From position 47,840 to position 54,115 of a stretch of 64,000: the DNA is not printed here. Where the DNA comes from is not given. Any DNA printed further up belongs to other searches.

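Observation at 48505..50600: Repeated FISUMP-type (Bacteroidota/Fibrobacter surface lipoprotein) modules inside a 1,991-aa tail protein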

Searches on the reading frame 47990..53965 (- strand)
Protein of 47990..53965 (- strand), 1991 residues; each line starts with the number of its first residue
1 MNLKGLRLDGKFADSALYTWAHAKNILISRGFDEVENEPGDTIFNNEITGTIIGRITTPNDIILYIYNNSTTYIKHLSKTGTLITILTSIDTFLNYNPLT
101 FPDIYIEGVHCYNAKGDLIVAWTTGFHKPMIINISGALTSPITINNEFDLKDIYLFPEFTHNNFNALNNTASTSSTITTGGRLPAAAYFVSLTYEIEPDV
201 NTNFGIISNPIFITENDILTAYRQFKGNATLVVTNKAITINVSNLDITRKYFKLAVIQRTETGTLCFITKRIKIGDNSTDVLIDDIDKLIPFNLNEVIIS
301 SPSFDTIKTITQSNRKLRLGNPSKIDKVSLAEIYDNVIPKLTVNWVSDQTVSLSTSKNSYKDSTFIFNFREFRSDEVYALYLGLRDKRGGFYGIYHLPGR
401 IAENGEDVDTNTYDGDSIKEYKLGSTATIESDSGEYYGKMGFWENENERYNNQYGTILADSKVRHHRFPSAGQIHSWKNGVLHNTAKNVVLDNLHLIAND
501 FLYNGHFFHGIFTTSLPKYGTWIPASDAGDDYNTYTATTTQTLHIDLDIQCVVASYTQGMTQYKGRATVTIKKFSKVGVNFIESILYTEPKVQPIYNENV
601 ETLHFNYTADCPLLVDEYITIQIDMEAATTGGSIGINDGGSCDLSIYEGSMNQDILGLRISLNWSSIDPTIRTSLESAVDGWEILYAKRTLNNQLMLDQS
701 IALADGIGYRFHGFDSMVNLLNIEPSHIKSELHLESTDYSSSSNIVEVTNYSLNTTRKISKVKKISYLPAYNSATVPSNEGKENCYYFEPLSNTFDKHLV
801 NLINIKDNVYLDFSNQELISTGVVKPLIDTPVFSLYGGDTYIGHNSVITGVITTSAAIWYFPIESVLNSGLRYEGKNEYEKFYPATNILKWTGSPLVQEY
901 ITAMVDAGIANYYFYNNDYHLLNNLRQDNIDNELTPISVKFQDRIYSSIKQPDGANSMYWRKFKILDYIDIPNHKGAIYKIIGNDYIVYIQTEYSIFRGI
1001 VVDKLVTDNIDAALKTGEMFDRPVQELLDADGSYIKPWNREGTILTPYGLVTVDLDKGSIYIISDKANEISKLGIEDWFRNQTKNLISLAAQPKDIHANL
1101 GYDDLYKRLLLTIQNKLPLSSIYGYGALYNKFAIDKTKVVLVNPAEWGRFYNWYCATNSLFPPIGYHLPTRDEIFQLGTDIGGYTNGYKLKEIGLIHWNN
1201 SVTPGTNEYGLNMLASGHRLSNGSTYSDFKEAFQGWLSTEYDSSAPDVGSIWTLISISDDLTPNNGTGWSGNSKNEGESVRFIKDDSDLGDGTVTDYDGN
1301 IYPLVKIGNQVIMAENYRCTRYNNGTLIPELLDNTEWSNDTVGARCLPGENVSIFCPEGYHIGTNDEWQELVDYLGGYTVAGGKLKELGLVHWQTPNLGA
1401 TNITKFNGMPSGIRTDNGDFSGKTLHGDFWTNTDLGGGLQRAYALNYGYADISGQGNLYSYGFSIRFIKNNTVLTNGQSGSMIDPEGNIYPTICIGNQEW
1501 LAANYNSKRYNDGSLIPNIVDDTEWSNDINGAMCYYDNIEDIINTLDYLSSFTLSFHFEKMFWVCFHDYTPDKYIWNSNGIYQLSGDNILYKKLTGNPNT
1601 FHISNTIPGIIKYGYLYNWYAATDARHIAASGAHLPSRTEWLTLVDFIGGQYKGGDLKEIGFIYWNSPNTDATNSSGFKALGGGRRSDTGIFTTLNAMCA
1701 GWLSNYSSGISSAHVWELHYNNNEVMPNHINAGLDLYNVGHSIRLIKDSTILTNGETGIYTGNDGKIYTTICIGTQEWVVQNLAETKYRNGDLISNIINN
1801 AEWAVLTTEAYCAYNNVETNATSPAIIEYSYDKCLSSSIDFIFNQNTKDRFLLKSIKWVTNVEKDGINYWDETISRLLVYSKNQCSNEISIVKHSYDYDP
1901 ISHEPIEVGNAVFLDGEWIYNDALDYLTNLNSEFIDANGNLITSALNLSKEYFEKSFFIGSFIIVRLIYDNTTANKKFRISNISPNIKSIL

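Call 5: search_protein_families(library=pfam, proteins=[window:47990-53965:-], max_evalue=1)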
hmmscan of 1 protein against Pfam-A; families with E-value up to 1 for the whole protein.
window:47990-53965:- (1991 aa): 1 family
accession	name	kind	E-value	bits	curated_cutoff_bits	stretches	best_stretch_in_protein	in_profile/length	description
PF09603.15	Fib_succ_major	-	1.8e-55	188.6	33.9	4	1305-1469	1-187/187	Fibrobacter succinogenes major domain (Fib_succ_major)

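Call 6: search_protein_families(library=ncbifam, proteins=[window:47990-53965:-], max_evalue=1)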
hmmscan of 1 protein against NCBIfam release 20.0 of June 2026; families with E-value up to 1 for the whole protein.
window:47990-53965:- (1991 aa): 1 family
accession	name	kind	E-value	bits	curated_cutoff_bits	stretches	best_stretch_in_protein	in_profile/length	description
TIGR02145.1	Fib_succ_major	domain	4.6e-55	187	41.65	5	1298-1470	7-176/176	FISUMP domain-containing protein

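Call 8: search_dna_similar(query=window:47990-53965:-, collection=phages, mode=protein, max_rows=30)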
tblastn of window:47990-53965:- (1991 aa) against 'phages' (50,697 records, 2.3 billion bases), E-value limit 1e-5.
Records with a match: 6; places in all: 6; records where one place covers at least 80% of the query: 0.
Best place of each record, by identity: <60% 6.
By first word of the organism name: uncultured 4; Rhodobacteraceae 1; Leptolyngbya 1.
By host as written in the record: - 5; Leptolyngbya boryana 1.
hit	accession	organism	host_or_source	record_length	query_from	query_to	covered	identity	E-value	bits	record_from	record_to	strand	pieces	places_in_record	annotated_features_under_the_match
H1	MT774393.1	uncultured phage cr127_1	human feces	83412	1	1088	42%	24.6%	1e-12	139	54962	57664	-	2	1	hypothetical protein (x2)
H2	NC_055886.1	uncultured phage cr127_1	human feces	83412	1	1088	42%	24.6%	1e-12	139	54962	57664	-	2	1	hypothetical protein (x2)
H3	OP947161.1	Rhodobacteraceae phage LS06-2018-MD05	-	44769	1134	1816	29%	32.1%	2e-15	248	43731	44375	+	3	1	hypothetical protein | virion structural protein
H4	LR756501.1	uncultured phage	metagenomic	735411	1350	1684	8%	38.4%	6e-7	119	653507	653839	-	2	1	record has no annotation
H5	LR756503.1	uncultured phage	metagenomic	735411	1350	1684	8%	38.4%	6e-7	119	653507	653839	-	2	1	record has no annotation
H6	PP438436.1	Leptolyngbya phage Lbo-JY46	Leptolyngbya boryana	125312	233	475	12%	22.4%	2e-7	63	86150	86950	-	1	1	hypothetical protein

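Call 12: search_protein_families(library=phrogs, proteins=[window:47990-53965:-], max_evalue=0.01)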
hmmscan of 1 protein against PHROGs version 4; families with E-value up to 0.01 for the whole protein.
window:47990-53965:- (1991 aa): 0 families

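Call 13: search_solved_structures(query=window:47990-53965:-, max_evalue=0.01, show_alignments=2)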
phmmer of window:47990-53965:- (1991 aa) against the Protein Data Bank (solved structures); distinct sequences matched with E-value up to 0.01: 0.

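Call 15: find_homologous_proteins(query=window:47990-53965:-, max_evalue=0.00001)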
Query window:47990-53965:- (1991 aa): 50 proteins with E <= 0.00001 among 8000 candidates.
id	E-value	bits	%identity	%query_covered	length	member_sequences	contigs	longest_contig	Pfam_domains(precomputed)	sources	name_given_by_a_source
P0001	0.0e+0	4613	100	100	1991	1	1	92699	PF09603.16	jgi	jgi:uncharacterized protein (TIGR02145 family)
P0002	0.0e+0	1672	59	57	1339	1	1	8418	-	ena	-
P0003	0.0e+0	1652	59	56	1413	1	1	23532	PF25731.2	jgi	jgi:hypothetical protein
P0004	0.0e+0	1641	59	56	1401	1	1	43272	PF25731.2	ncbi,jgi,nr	ncbi:MAG: hypothetical protein M0R17_06915 [Candidatus Omnitrophica bacterium]|jgi:hypothetical prot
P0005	0.0e+0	1608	58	56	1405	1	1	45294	PF25731.2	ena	-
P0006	0.0e+0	1543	56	56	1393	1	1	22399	PF25731.2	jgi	-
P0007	0.0e+0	1506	56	39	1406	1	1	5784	PF25731.2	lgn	-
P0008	0.0e+0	1490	57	39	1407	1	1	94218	-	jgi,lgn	jgi:hypothetical protein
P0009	0.0e+0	1447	53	39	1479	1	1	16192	PF25731.2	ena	-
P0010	0.0e+0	1427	57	52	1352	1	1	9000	PF25731.2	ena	-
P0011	0.0e+0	1415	50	39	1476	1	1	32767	PF25731.2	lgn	-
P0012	0.0e+0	1410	52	39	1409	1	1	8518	PF25731.2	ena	-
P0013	0.0e+0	1402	50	39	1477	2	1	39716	PF25731.2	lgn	-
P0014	0.0e+0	1391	49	40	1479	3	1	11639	PF25731.2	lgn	-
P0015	1.7e-288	979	42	45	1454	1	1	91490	PF25731.2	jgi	jgi:hypothetical protein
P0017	1.8e-71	259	30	24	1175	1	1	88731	PF25731.2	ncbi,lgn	-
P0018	1.3e-56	210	26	24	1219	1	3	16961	PF25729.2,PF25731.2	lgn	-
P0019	2.4e-53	199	29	24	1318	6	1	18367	PF25731.2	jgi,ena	jgi:hypothetical protein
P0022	1.7e-48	183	29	18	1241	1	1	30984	PF25731.2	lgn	-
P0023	4.7e-48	182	25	23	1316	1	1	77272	PF25729.2,PF25731.2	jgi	-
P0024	1.1e-45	174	27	24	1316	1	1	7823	PF25729.2,PF25731.2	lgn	-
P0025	4.3e-45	172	28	23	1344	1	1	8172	PF25731.2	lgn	-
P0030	1.6e-36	143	41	9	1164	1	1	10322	PF09603.16,PF02369.23,PF18962.8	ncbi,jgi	jgi:uncharacterized protein (TIGR02145 family)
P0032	2.6e-34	136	28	19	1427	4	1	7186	PF25729.2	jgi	jgi:hypothetical protein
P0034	9.2e-33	131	26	24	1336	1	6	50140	PF25731.2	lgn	-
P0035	2.3e-32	130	23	23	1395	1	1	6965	PF25731.2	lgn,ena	-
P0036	2.6e-31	126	24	24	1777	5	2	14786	PF19404.5,PF00028.24,PF17803.8,PF25731.2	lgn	-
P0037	1.4e-28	117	26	24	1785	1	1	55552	PF19404.5,PF00028.24,PF25731.2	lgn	-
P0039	1.1e-26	111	30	20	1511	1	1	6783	PF09603.16,PF13573.13,PF18962.8,PF22243.3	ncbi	-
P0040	1.4e-25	107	27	24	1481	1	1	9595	PF19404.5,PF00028.24,PF25731.2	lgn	-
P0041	1.1e-22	97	30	14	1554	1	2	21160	PF25731.2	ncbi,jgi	jgi:hypothetical protein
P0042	2.8e-21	93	23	16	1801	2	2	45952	PF19404.5,PF00028.24,PF17803.8,PF25731.2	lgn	-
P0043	1.0e-20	91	24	24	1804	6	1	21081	PF19404.5,PF00028.24,PF25731.2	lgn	-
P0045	4.6e-19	85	23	24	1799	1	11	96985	PF19404.5,PF00028.24,PF25731.2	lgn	-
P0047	2.0e-18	83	22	24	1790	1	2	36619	PF19404.5,PF00028.24,PF25731.2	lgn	-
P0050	6.7e-8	48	27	7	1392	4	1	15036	PF25731.2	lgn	-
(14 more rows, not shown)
